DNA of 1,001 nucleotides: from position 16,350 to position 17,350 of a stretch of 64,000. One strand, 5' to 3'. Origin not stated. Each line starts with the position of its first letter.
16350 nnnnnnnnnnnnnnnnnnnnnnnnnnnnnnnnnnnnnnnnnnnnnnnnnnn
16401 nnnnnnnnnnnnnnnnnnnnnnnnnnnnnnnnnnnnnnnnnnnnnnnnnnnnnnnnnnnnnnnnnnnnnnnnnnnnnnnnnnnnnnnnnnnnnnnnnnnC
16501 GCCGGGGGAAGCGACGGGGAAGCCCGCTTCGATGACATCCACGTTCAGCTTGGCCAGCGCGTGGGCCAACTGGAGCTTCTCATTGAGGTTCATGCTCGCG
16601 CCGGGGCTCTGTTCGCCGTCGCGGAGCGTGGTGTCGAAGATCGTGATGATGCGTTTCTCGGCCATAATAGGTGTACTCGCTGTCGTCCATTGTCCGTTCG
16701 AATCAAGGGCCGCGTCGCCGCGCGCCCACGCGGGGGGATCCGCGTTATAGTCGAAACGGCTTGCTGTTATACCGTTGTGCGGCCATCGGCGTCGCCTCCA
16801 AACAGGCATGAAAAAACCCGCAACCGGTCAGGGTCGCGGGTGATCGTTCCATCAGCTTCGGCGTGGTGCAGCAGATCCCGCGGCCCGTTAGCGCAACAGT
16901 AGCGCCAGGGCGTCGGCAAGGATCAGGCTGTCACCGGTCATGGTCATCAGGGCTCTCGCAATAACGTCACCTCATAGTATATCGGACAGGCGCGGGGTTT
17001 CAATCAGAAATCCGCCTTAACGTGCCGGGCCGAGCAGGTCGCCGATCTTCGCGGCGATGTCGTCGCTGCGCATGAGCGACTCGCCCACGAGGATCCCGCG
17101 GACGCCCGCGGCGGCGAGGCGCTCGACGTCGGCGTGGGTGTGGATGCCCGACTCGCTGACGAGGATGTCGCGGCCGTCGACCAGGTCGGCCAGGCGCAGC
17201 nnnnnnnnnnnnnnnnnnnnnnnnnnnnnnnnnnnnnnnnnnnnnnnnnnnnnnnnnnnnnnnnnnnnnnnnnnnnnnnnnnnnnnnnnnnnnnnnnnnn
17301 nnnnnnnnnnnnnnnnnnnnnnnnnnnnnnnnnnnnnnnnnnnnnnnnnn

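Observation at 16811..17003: Complete leucine-type transcription attenuator upstream of leuA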

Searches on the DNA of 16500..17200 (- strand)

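Call 4: search_rna_families(source=window, start=16500, end=17200, threshold=evalue, max_evalue=10, show_alignments=3)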
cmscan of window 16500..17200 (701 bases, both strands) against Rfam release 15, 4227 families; matches with E-value up to 10: 2.
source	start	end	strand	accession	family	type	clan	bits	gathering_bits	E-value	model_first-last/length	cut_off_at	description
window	16811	16884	-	RF01394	isrK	Gene; sRNA;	-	14.2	50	1.9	1-77/77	no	isrK Hfq binding RNA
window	16809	16875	-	RF02399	NsiR1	Gene; sRNA;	-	13.6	39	8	1-60/60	no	Nitrogen stress-induced RNA 1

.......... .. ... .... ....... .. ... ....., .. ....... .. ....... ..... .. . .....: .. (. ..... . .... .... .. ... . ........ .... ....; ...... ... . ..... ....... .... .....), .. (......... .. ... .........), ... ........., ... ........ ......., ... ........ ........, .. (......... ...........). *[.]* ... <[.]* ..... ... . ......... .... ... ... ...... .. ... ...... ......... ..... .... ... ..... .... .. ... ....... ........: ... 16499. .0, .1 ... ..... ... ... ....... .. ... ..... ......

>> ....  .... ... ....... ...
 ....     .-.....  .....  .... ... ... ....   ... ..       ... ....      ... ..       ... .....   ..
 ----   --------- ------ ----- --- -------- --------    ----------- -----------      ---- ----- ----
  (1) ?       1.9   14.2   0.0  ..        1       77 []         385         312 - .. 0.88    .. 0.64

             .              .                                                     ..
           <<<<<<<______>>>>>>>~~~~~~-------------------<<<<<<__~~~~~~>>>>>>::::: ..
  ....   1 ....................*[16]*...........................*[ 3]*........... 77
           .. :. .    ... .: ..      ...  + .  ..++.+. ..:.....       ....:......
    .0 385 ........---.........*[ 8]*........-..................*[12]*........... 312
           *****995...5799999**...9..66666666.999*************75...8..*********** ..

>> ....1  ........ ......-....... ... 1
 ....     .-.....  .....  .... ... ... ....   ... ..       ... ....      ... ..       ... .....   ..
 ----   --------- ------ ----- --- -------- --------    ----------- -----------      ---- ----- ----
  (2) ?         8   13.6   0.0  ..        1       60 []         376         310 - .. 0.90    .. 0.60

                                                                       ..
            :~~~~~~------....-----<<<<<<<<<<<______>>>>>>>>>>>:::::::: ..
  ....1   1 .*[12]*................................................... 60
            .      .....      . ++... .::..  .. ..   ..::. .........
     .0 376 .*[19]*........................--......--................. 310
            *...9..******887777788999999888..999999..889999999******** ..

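Call 54: build_rna_model(alignment_id=A1)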
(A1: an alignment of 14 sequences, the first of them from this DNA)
Model R1 built from alignment A1 (14 sequences, 168 columns); structure: RNAalifold consensus.
model positions 155; base pairs 16; branch points 1; effective number of sequences 5.37; information 0.59 bits per position. Calibrated on 0.2 Mb of random sequence (short: E-values are rough).
structure used (alignment columns):
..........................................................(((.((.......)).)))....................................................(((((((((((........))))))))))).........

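Call 55: search_with_rna_model(model_id=R1, source=window, max_evalue=10)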
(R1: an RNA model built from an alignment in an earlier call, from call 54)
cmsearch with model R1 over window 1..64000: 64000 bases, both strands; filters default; matches with E-value up to 10: 4.
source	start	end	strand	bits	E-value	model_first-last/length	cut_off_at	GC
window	16811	16965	-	122.1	3.6e-45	1-155/155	no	0.62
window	30300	30401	+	11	0.0036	1-155/155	no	0.56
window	25584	25648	+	11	0.0039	1-155/155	no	0.65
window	26156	26216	+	3.6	2.3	86-149/155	no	0.77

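Call 57: search_with_rna_model(model_id=R1, sources=[L001, L002, L003, L004, L005, L006, L007, L008, L009, L010, L011, L012, L013, L014, L015, L016, L017, L018, L019, L020, L021, L022, L023, L024, L025, L026, L027, L028, L029, L030, L031, L032, L033, L034, L035, L036, L037, L038, L039, L040, L041, L042, L043, L044, L045, L046, L047, L048, L049, L050, L051, L052, L053, L054, L055, L056, L057, L058, L059, L060, L061, L062, L063, L064, L065, L066, L067, L068, L069, L070, L071, L072, L073, L074, L075, L076, L077, L078, L079, L080, L081, L082, L083, L084, L085, L086, L087, L088, L089, L090, L091, L092, L093, L094, L095, L096, L097, L098, L099, L100], max_evalue=1)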
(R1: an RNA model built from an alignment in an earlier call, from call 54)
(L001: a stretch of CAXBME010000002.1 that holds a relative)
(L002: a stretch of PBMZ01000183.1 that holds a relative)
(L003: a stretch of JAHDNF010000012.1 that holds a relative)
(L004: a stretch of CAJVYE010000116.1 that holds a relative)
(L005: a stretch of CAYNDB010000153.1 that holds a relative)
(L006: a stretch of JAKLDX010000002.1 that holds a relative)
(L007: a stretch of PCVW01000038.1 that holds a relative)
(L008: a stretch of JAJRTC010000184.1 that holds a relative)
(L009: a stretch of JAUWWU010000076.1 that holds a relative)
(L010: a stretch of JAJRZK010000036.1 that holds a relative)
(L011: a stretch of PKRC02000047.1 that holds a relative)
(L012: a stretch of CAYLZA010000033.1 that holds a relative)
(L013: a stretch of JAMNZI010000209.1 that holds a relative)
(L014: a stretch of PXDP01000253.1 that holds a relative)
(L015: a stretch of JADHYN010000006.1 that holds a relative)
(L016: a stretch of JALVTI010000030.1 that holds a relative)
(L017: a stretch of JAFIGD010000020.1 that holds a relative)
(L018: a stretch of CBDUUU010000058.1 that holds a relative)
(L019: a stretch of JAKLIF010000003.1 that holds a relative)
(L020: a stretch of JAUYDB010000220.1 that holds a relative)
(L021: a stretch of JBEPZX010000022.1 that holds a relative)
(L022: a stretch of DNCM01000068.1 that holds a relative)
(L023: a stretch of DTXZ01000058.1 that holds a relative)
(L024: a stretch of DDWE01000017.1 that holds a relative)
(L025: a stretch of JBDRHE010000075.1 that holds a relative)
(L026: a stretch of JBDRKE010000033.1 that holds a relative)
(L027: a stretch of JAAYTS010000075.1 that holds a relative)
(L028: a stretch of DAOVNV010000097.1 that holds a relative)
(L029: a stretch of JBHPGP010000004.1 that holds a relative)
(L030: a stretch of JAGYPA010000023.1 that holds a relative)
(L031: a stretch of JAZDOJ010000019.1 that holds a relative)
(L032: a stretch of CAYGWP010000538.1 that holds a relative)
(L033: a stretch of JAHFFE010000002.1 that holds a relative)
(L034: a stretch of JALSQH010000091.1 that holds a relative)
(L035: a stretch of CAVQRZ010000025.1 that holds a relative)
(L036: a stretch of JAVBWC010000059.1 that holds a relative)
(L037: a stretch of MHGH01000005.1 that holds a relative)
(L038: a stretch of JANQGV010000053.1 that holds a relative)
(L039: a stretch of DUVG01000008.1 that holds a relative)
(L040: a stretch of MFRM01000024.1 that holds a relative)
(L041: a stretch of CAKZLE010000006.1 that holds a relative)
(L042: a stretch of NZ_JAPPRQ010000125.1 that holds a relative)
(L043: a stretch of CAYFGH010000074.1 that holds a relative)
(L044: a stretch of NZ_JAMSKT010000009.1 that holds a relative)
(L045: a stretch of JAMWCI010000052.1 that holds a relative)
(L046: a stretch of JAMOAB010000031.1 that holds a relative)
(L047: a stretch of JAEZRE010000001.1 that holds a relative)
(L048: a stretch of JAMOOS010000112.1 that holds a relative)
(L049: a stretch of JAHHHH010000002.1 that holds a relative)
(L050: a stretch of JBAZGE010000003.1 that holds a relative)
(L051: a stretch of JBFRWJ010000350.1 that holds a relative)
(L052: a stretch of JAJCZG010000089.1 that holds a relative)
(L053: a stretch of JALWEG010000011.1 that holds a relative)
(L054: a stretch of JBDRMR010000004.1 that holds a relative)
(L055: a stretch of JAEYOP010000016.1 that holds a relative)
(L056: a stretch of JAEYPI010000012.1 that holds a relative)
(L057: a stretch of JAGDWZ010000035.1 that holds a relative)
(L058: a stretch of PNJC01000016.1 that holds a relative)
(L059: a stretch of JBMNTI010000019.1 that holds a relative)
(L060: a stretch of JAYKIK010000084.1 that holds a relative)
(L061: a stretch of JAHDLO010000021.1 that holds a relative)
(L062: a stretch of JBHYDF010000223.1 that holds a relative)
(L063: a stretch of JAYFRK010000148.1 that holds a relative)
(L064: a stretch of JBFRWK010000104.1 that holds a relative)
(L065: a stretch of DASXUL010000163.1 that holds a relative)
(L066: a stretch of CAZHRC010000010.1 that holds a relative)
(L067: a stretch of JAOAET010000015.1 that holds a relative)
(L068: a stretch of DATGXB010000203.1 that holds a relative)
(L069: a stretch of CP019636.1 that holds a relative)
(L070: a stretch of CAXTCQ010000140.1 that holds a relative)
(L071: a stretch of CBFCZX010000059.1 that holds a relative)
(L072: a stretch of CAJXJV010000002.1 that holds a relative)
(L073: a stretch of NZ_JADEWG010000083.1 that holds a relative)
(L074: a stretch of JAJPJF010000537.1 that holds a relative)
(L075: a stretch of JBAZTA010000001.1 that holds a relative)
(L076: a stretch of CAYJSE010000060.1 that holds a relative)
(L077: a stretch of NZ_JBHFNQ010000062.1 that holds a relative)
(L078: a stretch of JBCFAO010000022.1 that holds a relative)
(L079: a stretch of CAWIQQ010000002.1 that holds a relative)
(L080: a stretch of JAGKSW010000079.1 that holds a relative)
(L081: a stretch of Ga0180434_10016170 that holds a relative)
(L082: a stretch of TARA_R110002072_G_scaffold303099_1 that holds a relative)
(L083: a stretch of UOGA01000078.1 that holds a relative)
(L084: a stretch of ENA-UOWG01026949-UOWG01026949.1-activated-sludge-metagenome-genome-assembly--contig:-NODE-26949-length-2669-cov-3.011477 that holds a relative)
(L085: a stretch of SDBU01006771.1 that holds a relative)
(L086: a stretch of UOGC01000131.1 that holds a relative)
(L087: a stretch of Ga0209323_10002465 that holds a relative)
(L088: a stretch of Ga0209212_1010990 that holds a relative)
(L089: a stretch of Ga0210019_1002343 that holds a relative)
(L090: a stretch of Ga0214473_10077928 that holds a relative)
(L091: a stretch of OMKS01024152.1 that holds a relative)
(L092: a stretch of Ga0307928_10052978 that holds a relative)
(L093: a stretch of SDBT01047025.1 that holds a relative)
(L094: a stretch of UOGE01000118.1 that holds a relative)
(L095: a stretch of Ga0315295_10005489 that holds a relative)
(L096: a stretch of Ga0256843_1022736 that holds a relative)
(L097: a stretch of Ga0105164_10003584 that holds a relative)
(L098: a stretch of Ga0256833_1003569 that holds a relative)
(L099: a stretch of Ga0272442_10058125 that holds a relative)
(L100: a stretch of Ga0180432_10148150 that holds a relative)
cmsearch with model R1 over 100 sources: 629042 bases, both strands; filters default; matches with E-value up to 1: 9.
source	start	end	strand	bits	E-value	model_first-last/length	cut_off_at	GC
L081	2229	2375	+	127.5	3e-46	1-155/155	no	0.56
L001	2592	2744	+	26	7.8e-08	1-155/155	no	0.5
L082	2092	2244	+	26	7.8e-08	1-155/155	no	0.5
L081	2340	2388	-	17.3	0.00015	103-149/155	no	0.61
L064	3256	3272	-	11.5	0.024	60-76/155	no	0.59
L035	1029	1146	-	9.1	0.19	1-155/155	no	0.53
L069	6303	6373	+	8.9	0.23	1-155/155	no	0.35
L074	693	733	-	8.1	0.47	1-155/155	no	0.39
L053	7169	7227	-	7.3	0.93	1-155/155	no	0.46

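Call 58: search_with_rna_model(model_id=R1, sources=[L101, L102, L103, L104, L105, L106, L107, L108, L109, L110, L111, L112, L113, L114, L115, L116, L117, L118, L119, L120, L121, L122, L123, L124, L125, L126, L127, L128, L129, L130, L131, L132, L133, L134, L135, L136, L137, L138, L139, L140, L141, L142, L143, L144, L145, L146, L147, L148, L149, L150, L151, L152, L153, L154, L155, L156, L157, L158, L159, L160, L161, L162, L163, L164, L165, L167, L169, L171, L172, L173, L174, L177], max_evalue=1)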
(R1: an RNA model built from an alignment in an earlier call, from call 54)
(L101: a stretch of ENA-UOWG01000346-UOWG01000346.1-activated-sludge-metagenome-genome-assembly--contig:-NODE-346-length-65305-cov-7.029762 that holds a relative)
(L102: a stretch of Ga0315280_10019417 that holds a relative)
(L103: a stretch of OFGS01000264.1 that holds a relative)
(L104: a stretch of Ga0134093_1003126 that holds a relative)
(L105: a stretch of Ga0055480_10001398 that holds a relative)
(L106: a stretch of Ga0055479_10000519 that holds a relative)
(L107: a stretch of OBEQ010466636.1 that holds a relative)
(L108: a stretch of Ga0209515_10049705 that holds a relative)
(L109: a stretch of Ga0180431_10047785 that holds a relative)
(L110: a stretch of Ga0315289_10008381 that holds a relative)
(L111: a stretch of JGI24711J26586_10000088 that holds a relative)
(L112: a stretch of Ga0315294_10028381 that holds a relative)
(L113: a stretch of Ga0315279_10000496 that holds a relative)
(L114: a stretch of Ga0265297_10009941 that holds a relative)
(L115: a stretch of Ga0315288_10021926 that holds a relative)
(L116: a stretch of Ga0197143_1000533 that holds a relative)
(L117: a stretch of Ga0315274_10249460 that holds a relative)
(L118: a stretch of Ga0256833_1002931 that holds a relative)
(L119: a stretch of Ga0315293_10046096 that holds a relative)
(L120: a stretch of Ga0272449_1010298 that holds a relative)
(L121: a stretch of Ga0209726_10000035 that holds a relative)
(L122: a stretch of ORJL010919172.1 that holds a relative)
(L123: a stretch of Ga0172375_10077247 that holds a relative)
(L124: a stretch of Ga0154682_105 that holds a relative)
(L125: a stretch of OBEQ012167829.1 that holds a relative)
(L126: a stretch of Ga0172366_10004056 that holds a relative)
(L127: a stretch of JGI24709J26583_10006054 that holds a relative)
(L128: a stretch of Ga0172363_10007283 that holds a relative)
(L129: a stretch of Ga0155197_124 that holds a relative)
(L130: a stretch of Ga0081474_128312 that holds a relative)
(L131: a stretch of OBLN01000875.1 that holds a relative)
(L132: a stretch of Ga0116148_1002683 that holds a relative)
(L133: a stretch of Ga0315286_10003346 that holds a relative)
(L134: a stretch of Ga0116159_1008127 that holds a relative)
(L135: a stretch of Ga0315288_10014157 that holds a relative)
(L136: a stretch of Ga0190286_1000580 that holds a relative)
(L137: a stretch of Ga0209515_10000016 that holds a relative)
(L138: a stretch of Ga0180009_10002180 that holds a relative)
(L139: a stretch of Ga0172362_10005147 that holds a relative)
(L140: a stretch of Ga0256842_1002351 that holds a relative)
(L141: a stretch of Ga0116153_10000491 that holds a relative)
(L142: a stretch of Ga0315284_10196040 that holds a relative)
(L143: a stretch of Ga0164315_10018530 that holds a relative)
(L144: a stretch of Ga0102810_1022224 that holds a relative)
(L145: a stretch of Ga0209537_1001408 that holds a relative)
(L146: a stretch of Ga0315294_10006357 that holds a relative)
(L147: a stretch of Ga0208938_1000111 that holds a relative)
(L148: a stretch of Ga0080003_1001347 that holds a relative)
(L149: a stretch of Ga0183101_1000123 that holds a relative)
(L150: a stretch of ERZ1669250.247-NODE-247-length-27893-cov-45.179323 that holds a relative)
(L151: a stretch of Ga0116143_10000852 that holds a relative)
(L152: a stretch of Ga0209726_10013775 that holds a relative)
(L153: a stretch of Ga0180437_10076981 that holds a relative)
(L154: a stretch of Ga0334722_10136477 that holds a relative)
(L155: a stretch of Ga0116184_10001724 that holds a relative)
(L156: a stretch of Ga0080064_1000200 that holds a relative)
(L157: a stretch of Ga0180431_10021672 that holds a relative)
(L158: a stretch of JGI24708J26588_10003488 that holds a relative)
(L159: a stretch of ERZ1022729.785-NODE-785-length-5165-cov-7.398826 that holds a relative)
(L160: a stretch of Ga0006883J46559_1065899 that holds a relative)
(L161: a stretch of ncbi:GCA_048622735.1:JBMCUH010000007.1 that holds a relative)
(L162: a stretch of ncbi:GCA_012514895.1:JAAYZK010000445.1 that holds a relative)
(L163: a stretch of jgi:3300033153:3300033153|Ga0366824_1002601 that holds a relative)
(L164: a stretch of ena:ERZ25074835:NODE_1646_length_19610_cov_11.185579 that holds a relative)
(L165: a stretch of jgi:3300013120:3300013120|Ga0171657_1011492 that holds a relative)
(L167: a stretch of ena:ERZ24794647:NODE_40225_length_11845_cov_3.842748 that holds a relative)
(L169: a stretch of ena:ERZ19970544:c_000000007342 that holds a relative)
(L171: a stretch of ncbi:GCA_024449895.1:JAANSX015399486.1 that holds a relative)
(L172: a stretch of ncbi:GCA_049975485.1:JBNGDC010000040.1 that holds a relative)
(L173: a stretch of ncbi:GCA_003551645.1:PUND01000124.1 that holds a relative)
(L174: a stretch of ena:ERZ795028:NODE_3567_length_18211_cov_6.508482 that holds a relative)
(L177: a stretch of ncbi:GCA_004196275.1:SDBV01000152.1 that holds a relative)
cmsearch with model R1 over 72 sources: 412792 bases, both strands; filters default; matches with E-value up to 1: 20.
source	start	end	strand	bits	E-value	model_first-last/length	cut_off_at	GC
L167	2693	2849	+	130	2.2e-47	1-155/155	no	0.57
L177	2784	2927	+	124.3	3.3e-45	1-155/155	no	0.53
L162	2695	2849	+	122.2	2.1e-44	1-155/155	no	0.63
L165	2640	2799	+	121.9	2.6e-44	1-155/155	no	0.56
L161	2697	2851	+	121.5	3.7e-44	1-155/155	no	0.64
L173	2792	2936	+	120.5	9e-44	1-155/155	no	0.6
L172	542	688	+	119.8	1.7e-43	1-155/155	no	0.59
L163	643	798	+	118.7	4.3e-43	1-155/155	no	0.58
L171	2626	2788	+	108.9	2.2e-39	1-155/155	no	0.58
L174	2785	2925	+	108.3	3.8e-39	1-155/155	no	0.53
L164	2792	2946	+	106.7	1.5e-38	1-155/155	no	0.53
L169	2681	2835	+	98.8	1.5e-35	1-155/155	no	0.56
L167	4565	4716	+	81.8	3.9e-29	1-155/155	no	0.64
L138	2289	2440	+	21.8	2.1e-06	1-155/155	no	0.56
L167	4682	4752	-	14.6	0.001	82-149/155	no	0.62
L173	6846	6935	-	14.5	0.0012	59-151/155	no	0.66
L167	2816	2858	-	13.1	0.0038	107-149/155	no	0.56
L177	2893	2937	-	12.1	0.0096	106-149/155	no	0.53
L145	6256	6307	-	8.3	0.26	100-149/155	no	0.4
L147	6239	6290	-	8.3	0.26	100-149/155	no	0.4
